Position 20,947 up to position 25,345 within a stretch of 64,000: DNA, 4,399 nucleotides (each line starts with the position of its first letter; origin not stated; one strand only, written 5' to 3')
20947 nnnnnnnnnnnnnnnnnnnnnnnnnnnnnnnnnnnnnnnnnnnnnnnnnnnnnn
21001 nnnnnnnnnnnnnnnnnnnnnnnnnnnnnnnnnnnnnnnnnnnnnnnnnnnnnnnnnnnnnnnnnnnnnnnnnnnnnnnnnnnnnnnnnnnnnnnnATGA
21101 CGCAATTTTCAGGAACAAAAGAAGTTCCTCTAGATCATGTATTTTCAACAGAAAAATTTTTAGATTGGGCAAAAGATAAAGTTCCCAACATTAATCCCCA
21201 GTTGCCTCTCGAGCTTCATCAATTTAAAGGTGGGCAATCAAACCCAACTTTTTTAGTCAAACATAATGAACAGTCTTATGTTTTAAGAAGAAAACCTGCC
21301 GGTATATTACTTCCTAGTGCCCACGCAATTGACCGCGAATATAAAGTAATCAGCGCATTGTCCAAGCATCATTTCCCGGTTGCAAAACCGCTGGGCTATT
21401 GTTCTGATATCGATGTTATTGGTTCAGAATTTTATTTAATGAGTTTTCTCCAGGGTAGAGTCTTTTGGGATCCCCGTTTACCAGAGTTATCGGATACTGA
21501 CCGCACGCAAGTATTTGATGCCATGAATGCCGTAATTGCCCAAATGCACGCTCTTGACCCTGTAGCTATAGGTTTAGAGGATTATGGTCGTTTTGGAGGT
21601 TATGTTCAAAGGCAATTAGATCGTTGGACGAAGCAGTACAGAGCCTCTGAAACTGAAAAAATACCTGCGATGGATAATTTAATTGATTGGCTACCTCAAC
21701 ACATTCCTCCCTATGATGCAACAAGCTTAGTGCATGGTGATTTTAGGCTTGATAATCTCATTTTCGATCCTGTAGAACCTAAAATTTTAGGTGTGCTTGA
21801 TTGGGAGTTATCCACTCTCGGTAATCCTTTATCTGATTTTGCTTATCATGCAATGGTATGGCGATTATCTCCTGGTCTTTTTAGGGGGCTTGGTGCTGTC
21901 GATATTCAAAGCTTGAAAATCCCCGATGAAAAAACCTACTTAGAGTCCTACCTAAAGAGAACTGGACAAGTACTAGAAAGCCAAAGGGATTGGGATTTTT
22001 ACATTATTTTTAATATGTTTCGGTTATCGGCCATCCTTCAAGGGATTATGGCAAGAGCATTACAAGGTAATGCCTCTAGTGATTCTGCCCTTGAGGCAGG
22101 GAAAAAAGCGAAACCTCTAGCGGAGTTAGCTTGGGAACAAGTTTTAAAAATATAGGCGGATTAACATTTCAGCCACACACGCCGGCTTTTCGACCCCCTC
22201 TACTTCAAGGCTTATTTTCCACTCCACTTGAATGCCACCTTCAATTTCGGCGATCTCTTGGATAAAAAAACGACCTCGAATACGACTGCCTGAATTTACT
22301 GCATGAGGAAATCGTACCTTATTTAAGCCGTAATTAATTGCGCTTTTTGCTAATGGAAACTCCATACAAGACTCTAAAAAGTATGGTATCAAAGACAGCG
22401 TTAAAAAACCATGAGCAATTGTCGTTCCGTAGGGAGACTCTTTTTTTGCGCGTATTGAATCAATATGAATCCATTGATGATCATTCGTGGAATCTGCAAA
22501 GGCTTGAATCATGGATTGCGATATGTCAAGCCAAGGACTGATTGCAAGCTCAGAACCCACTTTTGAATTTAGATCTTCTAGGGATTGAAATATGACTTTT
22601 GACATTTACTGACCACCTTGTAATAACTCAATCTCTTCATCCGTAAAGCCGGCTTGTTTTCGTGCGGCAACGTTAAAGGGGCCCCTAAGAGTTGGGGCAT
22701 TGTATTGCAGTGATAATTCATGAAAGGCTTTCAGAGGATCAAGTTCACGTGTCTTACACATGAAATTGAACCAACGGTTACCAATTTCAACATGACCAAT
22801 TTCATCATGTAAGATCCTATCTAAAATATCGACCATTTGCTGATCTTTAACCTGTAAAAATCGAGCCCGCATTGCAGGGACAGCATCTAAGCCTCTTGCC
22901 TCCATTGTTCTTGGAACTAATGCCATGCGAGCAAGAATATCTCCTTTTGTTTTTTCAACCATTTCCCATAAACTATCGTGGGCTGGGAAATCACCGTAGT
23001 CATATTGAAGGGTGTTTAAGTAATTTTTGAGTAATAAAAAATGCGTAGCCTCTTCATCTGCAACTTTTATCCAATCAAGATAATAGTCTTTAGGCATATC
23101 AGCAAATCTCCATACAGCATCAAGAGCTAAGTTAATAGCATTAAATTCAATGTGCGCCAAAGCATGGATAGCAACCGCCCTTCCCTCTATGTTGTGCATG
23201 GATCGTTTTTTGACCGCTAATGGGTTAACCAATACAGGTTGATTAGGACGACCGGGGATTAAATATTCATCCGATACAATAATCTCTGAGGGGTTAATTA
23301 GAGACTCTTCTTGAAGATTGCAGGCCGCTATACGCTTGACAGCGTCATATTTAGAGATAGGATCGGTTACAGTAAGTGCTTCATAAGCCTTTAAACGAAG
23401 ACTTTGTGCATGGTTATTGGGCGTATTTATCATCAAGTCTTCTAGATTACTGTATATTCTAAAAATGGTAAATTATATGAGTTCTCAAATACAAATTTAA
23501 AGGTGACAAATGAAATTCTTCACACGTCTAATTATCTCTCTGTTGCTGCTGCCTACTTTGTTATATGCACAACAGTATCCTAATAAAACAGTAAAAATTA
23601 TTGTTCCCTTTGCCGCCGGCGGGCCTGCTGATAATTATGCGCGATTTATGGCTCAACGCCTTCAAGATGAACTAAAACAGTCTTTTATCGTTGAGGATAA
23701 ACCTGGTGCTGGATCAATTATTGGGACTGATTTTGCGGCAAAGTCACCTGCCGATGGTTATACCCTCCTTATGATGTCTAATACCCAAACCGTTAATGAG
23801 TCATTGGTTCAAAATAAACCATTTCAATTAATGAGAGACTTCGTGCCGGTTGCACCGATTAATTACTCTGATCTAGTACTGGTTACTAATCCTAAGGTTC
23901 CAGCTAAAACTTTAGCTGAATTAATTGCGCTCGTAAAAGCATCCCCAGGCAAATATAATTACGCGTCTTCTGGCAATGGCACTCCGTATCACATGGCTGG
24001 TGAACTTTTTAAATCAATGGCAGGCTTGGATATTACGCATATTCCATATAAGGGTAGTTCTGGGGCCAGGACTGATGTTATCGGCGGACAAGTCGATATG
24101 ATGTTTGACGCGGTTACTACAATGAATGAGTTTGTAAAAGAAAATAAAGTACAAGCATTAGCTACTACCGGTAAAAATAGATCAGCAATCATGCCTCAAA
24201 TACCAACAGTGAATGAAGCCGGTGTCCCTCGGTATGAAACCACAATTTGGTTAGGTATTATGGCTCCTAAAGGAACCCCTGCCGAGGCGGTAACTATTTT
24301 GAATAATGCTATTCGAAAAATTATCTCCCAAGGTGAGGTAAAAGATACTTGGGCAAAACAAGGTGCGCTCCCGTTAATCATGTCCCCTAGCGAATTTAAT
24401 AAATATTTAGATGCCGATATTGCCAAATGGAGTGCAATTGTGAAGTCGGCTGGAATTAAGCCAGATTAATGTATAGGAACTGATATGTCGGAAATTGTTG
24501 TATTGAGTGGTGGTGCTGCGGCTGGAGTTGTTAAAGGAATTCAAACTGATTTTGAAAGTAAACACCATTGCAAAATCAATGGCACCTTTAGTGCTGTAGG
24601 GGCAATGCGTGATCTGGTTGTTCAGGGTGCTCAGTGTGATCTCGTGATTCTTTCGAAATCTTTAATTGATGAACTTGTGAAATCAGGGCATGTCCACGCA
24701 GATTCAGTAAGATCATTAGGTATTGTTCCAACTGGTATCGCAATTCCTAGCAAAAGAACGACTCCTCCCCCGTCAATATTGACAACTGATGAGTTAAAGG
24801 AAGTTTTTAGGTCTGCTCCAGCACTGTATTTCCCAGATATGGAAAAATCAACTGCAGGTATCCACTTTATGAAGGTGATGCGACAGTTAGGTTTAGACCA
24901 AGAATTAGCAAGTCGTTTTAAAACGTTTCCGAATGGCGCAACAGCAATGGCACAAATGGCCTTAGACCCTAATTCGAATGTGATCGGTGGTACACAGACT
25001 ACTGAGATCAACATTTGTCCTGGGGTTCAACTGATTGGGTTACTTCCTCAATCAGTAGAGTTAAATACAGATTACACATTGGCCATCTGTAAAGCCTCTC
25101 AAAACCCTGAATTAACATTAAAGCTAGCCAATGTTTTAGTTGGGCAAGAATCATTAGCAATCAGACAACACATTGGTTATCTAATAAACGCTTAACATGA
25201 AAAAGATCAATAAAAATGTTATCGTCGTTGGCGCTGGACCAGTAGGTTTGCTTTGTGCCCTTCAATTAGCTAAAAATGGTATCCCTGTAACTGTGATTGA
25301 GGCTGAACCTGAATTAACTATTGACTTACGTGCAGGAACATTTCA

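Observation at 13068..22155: Ten-gene acyl-CoA cluster with a kinase-phosphatase pair and no acyl-CoA dehydrogenase: candidate phospho-acyl-CoA (4-hydroxy-acid-type) pathway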

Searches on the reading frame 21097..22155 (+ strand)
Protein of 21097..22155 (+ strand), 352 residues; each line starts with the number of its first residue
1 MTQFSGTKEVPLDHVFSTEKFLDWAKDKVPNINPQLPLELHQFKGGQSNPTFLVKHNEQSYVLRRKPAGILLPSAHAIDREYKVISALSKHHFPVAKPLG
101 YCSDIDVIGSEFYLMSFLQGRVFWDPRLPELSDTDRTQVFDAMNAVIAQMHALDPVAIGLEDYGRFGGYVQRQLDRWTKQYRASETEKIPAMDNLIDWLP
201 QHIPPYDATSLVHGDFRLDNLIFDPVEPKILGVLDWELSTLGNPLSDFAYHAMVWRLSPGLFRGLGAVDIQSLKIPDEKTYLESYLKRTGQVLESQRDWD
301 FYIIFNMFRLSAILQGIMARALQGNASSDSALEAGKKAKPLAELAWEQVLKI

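Call 3: search_protein_families(library=pfam, proteins=[window:21097-22155:+])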
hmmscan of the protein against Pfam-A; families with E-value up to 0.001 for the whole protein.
window:21097-22155:+ (352 aa): 1 family
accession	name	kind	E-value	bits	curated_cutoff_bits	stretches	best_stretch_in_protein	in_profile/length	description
PF01636.29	APH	-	2.5e-55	188.3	23.2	1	40-262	2-222/239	Phosphotransferase enzyme family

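Call 4: search_protein_families(library=ncbifam, proteins=[window:21097-22155:+])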
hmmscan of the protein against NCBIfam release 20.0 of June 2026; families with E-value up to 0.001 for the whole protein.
window:21097-22155:+ (352 aa): 3 families
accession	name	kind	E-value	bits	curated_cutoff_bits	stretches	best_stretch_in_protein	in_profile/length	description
NF033068.1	APH_3p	equivalog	1.6e-07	31.1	205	1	44-249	18-213/255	APH(3') family aminoglycoside O-phosphotransferase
NF041268.1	capreo_Cph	equivalog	2.1e-05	24.3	390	1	208-249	181-224/285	capreomycin phosphotransferase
TIGR02721.1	ycfN_thiK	equivalog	2.4e-05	23.6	299.45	1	42-250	3-184/256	thiamine kinase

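Call 11: find_homologous_proteins(query=window:21097-22155:+)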
Query window:21097-22155:+ (352 aa): 8000 proteins with E <= 0.001 among 8000 candidates; the best 120 are listed.
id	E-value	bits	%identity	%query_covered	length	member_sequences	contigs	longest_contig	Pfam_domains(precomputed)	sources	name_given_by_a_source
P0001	8.4e-231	783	96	100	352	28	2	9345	PF01636.30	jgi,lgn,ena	jgi:aminoglycoside phosphotransferase (APT) family kinase protein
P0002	4.6e-200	682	81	100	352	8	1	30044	PF01636.30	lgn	-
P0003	3.7e-198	676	81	100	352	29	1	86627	PF01636.30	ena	-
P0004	4.7e-197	672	81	100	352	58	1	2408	PF01636.30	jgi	-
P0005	6.4e-197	672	81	100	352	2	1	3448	PF01636.30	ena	-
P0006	1.4e-195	668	81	100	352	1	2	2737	PF01636.30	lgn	-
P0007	1.9e-194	664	81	100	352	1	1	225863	PF01636.30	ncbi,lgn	-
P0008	3.1e-192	657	80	100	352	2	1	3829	PF01636.30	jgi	jgi:aminoglycoside phosphotransferase (APT) family kinase protein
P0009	1.4e-179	615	75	99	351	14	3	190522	PF01636.30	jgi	jgi:aminoglycoside phosphotransferase (APT) family kinase protein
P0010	3.3e-177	607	73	100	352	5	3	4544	PF01636.30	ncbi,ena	-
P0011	3.0e-171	588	69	100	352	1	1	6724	PF01636.30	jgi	jgi:aminoglycoside phosphotransferase (APT) family kinase protein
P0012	1.0e-170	586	73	96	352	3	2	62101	PF01636.30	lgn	-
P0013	1.3e-169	582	72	96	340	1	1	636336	PF01633.27,PF01636.30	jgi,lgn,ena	jgi:aminoglycoside phosphotransferase (APT) family kinase protein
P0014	4.7e-167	574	71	96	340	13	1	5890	PF01636.30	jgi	-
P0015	5.9e-154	531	63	100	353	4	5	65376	PF01633.27,PF01636.30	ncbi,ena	-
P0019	2.1e-152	526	64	100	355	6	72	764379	PF01636.30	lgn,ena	-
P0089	2.1e-133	463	58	99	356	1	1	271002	PF01636.30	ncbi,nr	ncbi:MAG: phosphotransferase [Rhodocyclaceae bacterium]|nr:phosphotransferase [Rhodocyclaceae bacter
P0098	3.7e-133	462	58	99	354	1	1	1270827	PF01636.30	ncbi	ncbi:MAG: phosphotransferase [Steroidobacteraceae bacterium]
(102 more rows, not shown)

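Call 12: search_solved_structures(query=window:21097-22155:+, max_evalue=0.001)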
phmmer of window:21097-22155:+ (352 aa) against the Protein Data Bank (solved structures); distinct sequences matched with E-value up to 0.001: 7.
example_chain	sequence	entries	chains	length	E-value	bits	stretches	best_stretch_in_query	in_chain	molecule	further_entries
3dxp_A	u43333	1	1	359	5.1e-125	420.6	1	2-350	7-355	putative acyl-CoA dehydrogenase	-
8v3v_A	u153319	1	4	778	1.9e-79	270.7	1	6-345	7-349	Acyl-Coenzyme A dehydrogenase family, member 11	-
8v3u_A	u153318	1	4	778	2.5e-78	267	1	6-345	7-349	Acyl-Coenzyme A dehydrogenase family, member 11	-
9o56_A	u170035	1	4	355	1.2e-48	169.4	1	36-345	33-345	Aminoglycoside phosphotransferase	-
3ats_A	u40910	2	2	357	5.2e-08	35.8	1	58-260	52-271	Putative uncharacterized protein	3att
9fsg_A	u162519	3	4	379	2.1e-07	33.7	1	90-293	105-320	Aminoglycoside phosphotransferase-like protein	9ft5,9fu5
7f0a_A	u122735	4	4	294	0.00012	24.7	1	125-250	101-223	Capreomycin phosphotransferase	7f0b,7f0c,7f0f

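Call 14: find_encoding_contigs(protein=P0007, flank=10000, max_places=2)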
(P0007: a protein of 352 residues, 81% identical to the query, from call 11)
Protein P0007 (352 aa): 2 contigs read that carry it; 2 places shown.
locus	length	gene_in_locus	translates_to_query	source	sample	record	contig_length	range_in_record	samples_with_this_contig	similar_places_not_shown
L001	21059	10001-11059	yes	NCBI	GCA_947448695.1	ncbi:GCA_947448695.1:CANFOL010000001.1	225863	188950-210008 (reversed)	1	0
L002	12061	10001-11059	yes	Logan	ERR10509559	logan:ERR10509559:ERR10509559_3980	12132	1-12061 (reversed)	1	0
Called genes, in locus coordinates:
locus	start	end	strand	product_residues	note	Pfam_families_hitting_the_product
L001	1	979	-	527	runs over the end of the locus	PF00005:ABC_tran, PF02463:SMC_N (faint), PF03193:RsgA_GTPase (faint), PF13555:AAA_29 (faint), PF05729:NACHT (faint), PF13304:AAA_21 (faint), PF12848:ABC_tran_Xtn, PF00005:ABC_tran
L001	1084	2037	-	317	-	PF02016:Peptidase_S66, PF17676:Peptidase_S66C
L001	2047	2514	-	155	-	PF00383:dCMP_cyt_deam_1, PF14437:MafB19-deam, PF14439:Bd3614-deam (faint)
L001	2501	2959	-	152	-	PF01242:PTPS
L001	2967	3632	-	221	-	PF04055:Radical_SAM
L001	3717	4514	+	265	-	PF00378:ECH_1, PF16113:ECH_2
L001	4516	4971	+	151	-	PF03061:4HBT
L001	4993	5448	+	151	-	PF01575:MaoC_dehydratas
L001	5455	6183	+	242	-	PF04029:2-ph_phosp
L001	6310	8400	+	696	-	PF00378:ECH_1, PF16113:ECH_2, PF02737:3HCDH_N, PF00725:3HCDH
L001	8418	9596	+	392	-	PF00108:Thiolase_N, PF02803:Thiolase_C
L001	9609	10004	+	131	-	PF14539:DUF4442, PF03061:4HBT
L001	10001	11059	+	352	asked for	PF01636:APH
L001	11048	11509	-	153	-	PF01575:MaoC_dehydratas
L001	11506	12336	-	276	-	PF04305:DUF455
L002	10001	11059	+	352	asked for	PF01636:APH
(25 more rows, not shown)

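Call 15: find_encoding_contigs(protein=P0013, flank=10000, max_places=2)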
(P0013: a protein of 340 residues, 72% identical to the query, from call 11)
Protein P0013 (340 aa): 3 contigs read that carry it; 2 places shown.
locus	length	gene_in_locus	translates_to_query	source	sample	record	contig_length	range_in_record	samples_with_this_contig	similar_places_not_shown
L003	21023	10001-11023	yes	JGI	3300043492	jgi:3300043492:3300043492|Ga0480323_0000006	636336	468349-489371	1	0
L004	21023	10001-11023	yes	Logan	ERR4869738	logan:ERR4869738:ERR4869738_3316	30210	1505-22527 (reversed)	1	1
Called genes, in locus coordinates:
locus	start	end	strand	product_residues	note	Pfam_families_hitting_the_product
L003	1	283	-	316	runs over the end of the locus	PF02016:Peptidase_S66, PF17676:Peptidase_S66C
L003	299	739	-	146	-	PF00383:dCMP_cyt_deam_1, PF14437:MafB19-deam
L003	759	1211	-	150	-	PF01242:PTPS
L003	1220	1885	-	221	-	PF04055:Radical_SAM (weak)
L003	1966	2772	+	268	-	PF00378:ECH_1, PF16113:ECH_2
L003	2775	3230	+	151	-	PF03061:4HBT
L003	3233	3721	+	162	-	PF01575:MaoC_dehydratas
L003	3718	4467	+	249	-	PF04029:2-ph_phosp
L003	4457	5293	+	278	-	PF00106:adh_short, PF08659:KR, PF13561:adh_short_C2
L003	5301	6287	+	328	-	PF08240:ADH_N, PF00107:ADH_zinc_N, PF13602:ADH_zinc_N_2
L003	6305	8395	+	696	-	PF00378:ECH_1, PF16113:ECH_2, PF02737:3HCDH_N, PF03446:NAD_binding_2 (faint), PF00725:3HCDH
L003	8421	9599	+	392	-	PF00108:Thiolase_N, PF02803:Thiolase_C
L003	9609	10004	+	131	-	PF14539:DUF4442 (weak), PF13622:4HBT_3 (weak), PF03061:4HBT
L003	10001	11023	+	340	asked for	PF01633:Choline_kinase (faint), PF01636:APH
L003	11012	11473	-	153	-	PF01575:MaoC_dehydratas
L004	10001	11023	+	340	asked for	PF01633:Choline_kinase (faint), PF01636:APH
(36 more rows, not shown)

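Call 16: find_encoding_contigs(protein=P0019, flank=10000, max_places=2)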
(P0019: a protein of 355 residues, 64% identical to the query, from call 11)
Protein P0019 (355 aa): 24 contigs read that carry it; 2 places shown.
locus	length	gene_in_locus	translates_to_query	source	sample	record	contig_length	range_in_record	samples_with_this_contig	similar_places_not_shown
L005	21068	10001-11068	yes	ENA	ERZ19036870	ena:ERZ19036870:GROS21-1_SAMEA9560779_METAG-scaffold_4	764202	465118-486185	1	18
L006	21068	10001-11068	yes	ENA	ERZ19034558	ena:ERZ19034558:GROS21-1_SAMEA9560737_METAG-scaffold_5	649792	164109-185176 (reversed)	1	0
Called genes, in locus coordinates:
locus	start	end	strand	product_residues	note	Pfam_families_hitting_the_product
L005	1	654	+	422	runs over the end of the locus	PF13458:Peripla_BP_6, PF13433:Peripla_BP_5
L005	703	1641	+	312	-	PF02653:BPD_transp_2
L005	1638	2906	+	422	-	PF02653:BPD_transp_2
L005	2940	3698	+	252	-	PF00005:ABC_tran, PF12399:BCA_ABC_TP_C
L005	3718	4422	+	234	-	PF00005:ABC_tran, PF13304:AAA_21 (faint)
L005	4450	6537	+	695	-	PF00378:ECH_1, PF16113:ECH_2, PF02737:3HCDH_N, PF00725:3HCDH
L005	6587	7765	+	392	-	PF00108:Thiolase_N, PF02803:Thiolase_C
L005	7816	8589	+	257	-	PF23441:SDR (weak), PF00106:adh_short, PF08659:KR, PF13561:adh_short_C2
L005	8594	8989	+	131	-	PF14539:DUF4442 (weak), PF03061:4HBT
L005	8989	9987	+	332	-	PF16884:ADH_N_2, PF13602:ADH_zinc_N_2 (faint), PF00107:ADH_zinc_N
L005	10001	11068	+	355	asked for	PF01636:APH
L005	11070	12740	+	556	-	PF00501:AMP-binding, PF13193:AMP-binding_C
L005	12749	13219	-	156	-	PF01575:MaoC_dehydratas, PF13452:FAS1_DH_region (weak)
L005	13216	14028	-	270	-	PF04305:DUF455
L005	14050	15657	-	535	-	PF00117:GATase, PF07722:Peptidase_C26, PF02540:NAD_synthase, PF03054:tRNA_Me_trans (faint), PF00958:GMP_synt_C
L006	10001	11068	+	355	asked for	PF01636:APH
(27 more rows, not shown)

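Call 17: find_encoding_contigs(protein=P0098, flank=8000, max_places=1)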
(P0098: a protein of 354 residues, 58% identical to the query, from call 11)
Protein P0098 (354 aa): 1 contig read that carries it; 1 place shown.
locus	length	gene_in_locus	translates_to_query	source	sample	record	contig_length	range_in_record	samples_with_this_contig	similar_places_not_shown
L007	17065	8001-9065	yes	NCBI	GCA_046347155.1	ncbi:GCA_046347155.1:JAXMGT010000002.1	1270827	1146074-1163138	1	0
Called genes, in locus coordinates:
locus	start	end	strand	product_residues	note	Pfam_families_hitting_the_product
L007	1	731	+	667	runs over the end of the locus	PF02129:Peptidase_S15, PF01738:DLH (weak), PF12146:Hydrolase_4 (faint), PF12697:Abhydrolase_6, PF20434:BD-FAE, PF00326:Peptidase_S9, PF08386:Abhydrolase_4 (weak)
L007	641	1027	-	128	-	-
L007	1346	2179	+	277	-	PF04909:Amidohydro_2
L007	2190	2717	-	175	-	PF07452:CHRD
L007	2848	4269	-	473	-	PF16217:M64_N, PF09471:Peptidase_M64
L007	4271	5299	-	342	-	PF00126:HTH_1, PF03466:LysR_substrate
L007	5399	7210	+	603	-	PF02770:Acyl-CoA_dh_M, PF00441:Acyl-CoA_dh_1, PF08028:Acyl-CoA_dh_2 (faint), PF12806:Acyl-CoA_dh_C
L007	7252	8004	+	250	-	PF00106:adh_short, PF08659:KR, PF13561:adh_short_C2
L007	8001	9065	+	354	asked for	PF01636:APH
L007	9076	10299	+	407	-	PF02771:Acyl-CoA_dh_N, PF02770:Acyl-CoA_dh_M, PF00441:Acyl-CoA_dh_1, PF08028:Acyl-CoA_dh_2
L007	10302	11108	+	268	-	PF00106:adh_short, PF13561:adh_short_C2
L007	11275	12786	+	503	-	PF03007:WS_DGAT_cat, PF06974:WS_DGAT_C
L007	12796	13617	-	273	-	PF12697:Abhydrolase_6 (weak)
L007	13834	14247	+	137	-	PF14489:QueF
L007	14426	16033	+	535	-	PF05496:RuvB_N (weak), PF13191:AAA_16, PF13177:DNA_pol3_delta2, PF00004:AAA, PF13401:AAA_22 (weak), PF22608:DNAX_ATPase_lid, PF12169:DNA_pol3_gamma3, PF12170:DNA_pol3_tau_5, +2 more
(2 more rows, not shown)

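Call 18: find_encoding_contigs(protein=P0089, flank=8000, max_places=1)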
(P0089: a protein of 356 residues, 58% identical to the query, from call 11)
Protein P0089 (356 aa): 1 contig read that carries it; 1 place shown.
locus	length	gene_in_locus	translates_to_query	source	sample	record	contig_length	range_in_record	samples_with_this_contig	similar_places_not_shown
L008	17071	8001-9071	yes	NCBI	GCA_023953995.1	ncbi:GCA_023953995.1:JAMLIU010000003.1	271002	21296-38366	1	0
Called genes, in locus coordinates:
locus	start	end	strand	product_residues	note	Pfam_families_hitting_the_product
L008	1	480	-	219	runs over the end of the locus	PF02798:GST_N (weak), PF13417:GST_N_3, PF13409:GST_N_2, PF13410:GST_C_2 (weak)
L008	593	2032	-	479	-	PF00171:Aldedh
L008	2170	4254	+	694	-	PF00378:ECH_1, PF16113:ECH_2, PF02737:3HCDH_N, PF00725:3HCDH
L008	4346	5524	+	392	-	PF00108:Thiolase_N, PF02803:Thiolase_C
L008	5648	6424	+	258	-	PF00106:adh_short, PF08659:KR, PF13561:adh_short_C2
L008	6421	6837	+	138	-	PF14539:DUF4442, PF13622:4HBT_3 (weak), PF03061:4HBT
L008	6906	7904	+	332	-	PF16884:ADH_N_2, PF00107:ADH_zinc_N, PF13602:ADH_zinc_N_2 (weak)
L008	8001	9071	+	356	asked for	PF01636:APH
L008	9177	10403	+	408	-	PF02771:Acyl-CoA_dh_N, PF02770:Acyl-CoA_dh_M, PF00441:Acyl-CoA_dh_1, PF08028:Acyl-CoA_dh_2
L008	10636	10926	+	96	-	-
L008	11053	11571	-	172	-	PF03544:TonB_C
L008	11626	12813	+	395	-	PF13606:Ank_3 (faint), PF12796:Ank_2, PF13637:Ank_4 (weak), PF00023:Ank (weak), PF13637:Ank_4, PF13857:Ank_5, PF00023:Ank (weak), PF12796:Ank_2 (weak), +1 more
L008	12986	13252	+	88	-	-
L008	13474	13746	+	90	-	-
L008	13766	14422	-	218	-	PF07758:DUF1614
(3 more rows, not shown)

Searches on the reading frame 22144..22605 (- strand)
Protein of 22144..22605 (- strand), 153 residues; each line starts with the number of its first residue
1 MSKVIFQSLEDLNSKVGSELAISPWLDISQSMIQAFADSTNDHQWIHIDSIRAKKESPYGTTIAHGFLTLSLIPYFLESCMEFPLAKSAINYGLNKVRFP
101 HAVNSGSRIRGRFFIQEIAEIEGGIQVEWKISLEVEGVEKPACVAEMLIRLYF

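Call 6: search_protein_families(library=pfam, proteins=[window:22144-22605:-])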
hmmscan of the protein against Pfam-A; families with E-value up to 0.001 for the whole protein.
window:22144-22605:- (153 aa): 1 family
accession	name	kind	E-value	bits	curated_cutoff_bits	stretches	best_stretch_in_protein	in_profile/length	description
PF01575.25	MaoC_dehydratas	-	1.7e-19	70.1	27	1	15-130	5-116/123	MaoC like domain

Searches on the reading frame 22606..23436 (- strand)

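Call 6: search_protein_families(library=pfam, proteins=[window:22606-23436:-])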
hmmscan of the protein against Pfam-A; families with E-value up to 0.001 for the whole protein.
window:22606-23436:- (276 aa): 1 family
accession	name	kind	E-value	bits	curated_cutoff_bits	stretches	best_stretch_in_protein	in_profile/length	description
PF04305.20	DUF455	-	2.9e-92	309.1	34.3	1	24-270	3-247/247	Protein of unknown function (DUF455)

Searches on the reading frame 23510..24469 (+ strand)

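Call 6: search_protein_families(library=pfam, proteins=[window:23510-24469:+])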
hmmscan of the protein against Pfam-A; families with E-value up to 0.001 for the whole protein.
window:23510-24469:+ (319 aa): 1 family
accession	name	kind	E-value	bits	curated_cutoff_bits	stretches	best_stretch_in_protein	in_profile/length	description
PF03401.19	TctC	-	2.8e-67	227.6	27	1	44-315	2-273/274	Tripartite tricarboxylate transporter family receptor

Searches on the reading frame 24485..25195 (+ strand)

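Call 6: search_protein_families(library=pfam, proteins=[window:24485-25195:+])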
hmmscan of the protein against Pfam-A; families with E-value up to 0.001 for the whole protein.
window:24485-25195:+ (236 aa): 1 family
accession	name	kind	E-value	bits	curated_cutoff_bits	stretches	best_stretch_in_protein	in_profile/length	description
PF13531.11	SBP_bac_11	-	1.5e-22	80.9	25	1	4-232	1-226/227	Bacterial extracellular solute-binding protein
